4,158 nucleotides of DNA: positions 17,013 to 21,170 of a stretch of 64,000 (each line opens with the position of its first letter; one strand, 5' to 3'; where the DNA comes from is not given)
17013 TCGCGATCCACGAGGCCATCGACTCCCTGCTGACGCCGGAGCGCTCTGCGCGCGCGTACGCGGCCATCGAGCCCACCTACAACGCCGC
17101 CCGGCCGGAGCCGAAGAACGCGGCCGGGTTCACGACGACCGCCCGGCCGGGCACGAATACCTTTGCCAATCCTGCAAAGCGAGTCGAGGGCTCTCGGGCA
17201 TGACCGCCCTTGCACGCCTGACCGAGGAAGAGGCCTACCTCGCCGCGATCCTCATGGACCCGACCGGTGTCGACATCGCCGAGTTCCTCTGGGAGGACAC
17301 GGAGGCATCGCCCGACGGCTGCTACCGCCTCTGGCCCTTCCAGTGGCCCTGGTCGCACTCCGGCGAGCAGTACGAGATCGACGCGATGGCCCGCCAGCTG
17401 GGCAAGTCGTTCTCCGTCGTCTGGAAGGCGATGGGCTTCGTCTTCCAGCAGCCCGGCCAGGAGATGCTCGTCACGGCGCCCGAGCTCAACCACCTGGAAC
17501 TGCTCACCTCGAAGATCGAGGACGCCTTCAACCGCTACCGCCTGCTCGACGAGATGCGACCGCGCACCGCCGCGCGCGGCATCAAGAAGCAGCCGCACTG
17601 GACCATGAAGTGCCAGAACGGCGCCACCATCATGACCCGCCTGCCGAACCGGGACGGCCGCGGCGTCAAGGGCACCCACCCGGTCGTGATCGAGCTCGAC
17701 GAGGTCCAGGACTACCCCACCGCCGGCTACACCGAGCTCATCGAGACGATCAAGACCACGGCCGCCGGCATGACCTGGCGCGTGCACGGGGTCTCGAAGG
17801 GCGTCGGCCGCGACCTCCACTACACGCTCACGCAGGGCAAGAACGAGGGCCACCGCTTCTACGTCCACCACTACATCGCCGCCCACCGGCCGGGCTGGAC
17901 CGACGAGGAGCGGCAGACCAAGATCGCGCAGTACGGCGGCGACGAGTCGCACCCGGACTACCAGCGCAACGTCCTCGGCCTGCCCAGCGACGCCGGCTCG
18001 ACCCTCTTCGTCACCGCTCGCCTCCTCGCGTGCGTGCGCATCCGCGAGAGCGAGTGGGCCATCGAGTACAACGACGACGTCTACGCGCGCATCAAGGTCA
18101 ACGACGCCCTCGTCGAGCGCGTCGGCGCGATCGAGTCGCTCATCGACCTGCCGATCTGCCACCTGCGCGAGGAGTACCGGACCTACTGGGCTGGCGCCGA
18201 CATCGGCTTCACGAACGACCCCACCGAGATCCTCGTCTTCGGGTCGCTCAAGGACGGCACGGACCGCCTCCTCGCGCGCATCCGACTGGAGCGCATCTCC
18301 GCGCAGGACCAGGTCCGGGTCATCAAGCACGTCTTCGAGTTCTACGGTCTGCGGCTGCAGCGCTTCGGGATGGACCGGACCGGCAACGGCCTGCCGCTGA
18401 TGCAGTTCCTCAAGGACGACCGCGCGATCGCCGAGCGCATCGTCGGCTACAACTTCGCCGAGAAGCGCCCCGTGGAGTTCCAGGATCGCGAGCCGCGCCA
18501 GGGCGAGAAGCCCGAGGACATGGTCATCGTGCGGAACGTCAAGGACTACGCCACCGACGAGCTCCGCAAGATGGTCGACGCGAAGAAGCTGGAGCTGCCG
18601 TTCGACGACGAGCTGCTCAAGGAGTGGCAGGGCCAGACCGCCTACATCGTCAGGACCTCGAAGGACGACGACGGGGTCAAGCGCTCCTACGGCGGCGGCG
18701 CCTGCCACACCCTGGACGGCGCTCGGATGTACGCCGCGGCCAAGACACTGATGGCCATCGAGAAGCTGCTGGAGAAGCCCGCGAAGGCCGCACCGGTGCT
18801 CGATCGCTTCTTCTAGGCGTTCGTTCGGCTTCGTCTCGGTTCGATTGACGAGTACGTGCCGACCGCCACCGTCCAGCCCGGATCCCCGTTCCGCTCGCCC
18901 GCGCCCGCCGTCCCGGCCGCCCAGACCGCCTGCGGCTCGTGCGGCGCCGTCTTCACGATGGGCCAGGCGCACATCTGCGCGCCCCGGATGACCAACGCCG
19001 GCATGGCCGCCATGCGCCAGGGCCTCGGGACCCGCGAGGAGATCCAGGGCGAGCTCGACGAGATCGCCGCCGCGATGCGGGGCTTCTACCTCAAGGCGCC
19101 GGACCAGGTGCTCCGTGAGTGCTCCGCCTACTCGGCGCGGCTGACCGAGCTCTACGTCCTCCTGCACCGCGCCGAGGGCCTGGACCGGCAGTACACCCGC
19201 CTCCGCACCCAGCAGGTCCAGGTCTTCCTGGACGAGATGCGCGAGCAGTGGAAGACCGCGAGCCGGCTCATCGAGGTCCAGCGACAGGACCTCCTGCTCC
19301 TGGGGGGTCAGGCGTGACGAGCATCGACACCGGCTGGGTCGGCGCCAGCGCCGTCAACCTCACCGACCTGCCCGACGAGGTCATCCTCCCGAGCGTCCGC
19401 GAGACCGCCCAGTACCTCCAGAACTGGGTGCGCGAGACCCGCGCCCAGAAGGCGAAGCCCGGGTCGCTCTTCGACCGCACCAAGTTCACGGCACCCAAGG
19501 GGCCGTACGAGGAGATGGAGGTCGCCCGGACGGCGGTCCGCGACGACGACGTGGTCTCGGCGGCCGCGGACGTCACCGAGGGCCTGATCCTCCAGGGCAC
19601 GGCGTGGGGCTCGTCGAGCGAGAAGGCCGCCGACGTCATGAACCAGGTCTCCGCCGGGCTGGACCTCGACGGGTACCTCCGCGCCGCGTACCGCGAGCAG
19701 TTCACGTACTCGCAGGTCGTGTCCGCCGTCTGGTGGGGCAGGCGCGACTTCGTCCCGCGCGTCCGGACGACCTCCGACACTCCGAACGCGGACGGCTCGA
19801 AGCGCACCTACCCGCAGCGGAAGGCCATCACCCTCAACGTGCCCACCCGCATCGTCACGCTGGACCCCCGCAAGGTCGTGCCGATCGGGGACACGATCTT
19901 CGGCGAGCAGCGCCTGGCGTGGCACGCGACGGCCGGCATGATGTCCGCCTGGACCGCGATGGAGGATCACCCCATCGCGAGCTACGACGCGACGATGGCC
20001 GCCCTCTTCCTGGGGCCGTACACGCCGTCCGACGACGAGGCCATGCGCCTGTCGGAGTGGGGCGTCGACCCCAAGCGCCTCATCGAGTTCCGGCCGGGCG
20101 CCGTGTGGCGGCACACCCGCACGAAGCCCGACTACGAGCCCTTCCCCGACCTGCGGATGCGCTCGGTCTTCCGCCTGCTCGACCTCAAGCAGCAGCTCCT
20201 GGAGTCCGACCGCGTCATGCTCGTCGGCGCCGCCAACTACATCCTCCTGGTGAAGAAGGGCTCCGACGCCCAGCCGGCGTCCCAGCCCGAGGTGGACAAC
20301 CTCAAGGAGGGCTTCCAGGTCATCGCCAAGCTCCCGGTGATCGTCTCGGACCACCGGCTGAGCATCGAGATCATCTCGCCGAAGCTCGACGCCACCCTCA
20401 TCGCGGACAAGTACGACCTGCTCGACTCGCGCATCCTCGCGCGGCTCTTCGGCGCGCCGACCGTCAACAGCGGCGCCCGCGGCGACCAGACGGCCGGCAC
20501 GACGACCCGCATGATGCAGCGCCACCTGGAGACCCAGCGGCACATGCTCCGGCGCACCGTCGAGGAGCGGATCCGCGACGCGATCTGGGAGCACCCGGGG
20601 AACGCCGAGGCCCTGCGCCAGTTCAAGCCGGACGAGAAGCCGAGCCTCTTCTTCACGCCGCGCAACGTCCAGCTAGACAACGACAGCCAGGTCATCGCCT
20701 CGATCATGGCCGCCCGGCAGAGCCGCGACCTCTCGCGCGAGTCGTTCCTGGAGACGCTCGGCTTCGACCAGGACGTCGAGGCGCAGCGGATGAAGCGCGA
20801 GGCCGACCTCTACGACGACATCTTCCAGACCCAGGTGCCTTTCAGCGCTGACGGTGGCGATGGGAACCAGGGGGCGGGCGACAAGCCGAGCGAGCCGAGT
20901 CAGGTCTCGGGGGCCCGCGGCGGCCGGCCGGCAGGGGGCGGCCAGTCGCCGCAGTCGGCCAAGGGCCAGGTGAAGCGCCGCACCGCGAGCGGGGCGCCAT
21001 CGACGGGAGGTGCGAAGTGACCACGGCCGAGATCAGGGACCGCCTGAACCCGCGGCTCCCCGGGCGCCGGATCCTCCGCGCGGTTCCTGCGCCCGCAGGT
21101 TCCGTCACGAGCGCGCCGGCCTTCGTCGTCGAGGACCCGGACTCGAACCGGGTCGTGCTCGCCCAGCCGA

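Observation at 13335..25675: Three LexA/Cheo-like SOS boxes placed just downstream of IR operators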

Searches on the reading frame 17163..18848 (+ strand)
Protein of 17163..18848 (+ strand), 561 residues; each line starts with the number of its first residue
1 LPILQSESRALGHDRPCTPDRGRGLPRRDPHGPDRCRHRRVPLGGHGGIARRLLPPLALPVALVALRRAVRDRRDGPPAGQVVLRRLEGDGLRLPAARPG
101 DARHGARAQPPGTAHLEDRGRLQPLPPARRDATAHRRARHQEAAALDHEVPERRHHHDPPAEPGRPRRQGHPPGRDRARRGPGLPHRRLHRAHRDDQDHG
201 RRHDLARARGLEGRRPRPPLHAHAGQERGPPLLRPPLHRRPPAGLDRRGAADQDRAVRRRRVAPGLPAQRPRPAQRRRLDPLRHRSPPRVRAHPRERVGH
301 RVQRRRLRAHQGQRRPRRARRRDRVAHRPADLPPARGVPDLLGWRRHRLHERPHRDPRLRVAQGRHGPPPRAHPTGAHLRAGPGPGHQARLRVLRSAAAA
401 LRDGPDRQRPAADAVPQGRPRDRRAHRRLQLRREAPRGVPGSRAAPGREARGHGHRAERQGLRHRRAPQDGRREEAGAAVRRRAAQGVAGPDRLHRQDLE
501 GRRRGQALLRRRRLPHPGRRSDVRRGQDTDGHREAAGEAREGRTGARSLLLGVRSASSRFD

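Call 16: search_protein_families(library=pfam, proteins=[window:17163-18848:+], max_evalue=0.01)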
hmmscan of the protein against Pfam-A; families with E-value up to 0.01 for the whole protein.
window:17163-18848:+ (561 aa): 0 families

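Call 17: search_protein_families(library=phrogs, proteins=[window:17163-18848:+], max_evalue=0.001)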
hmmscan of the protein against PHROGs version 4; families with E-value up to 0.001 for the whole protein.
window:17163-18848:+ (561 aa): 0 families

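Call 29: find_related_loci(query=window:17200-18816:+, collection=viral_contigs, flank=10000)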
Query window:17200-18816:+ (538 aa) in viral_contigs; peptide patterns used: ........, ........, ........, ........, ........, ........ (x = any residue, [..] = any of these).
4 stretches matched a pattern; 3 encode a relative of the query (tblastn E <= 1e-3); 3 distinct loci.
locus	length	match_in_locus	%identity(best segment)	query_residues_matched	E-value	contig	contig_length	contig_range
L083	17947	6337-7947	81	1-538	0e+0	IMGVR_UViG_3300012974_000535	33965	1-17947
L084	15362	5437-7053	66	1-537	0e+0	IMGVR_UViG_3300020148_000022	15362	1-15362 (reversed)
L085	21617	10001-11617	66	1-537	0e+0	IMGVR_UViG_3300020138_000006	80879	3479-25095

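Call 35: find_related_loci(query=A3, collection=genome_contigs, flank=10000)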
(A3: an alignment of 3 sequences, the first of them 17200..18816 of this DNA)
Query A3 (538 aa) in genome_contigs; peptide patterns used: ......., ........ (x = any residue, [..] = any of these).
97 stretches matched a pattern, but none encodes a relative of the query by tblastn (E <= 1e-3).

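Call 36: find_related_loci(query=A3, collection=metagenome_contigs, flank=10000)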
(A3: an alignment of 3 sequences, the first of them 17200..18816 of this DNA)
Query A3 (538 aa) in metagenome_contigs; peptide patterns used: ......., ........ (x = any residue, [..] = any of these).
132 stretches matched a pattern; 4 encode a relative of the query (tblastn E <= 1e-3); 4 distinct loci.
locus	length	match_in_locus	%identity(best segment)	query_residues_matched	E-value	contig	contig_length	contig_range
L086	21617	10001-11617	66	1-537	0e+0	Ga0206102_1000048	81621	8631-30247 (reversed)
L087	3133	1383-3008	42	8-537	3e-130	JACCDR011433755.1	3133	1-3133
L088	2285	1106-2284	43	1-400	6e-102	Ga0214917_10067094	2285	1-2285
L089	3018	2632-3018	82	1-129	1e-69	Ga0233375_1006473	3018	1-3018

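Call 95: search_solved_structures(query=window:17200-18816:+, max_evalue=1)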
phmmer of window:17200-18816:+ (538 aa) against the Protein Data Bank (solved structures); distinct sequences matched with E-value up to 1: 0.

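Call 96: search_protein_families(library=phrogs, proteins=[window:17200-18816:+], max_evalue=0.01)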
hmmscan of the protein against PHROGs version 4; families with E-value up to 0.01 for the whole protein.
window:17200-18816:+ (538 aa): 3 families
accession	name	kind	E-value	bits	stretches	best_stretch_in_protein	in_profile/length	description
phrog_2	-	head and packaging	5.6e-16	59.4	1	43-520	265-596/807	terminase large subunit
phrog_5909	-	head and packaging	9.7e-08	32.5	1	325-420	104-196/285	terminase large subunit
phrog_675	-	head and packaging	0.00025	20.5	0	63-184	62-177/576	terminase large subunit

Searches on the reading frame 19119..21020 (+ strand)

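Call 16: search_protein_families(library=pfam, proteins=[window:19119-21020:+], max_evalue=0.01)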
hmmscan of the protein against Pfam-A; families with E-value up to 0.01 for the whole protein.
window:19119-21020:+ (633 aa): 0 families

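Call 17: search_protein_families(library=phrogs, proteins=[window:19119-21020:+], max_evalue=0.001)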
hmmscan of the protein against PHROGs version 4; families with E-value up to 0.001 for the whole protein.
window:19119-21020:+ (633 aa): 1 family
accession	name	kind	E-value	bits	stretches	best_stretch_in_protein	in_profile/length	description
phrog_9232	-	head and packaging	0.00044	20.2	1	421-631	300-490/502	portal protein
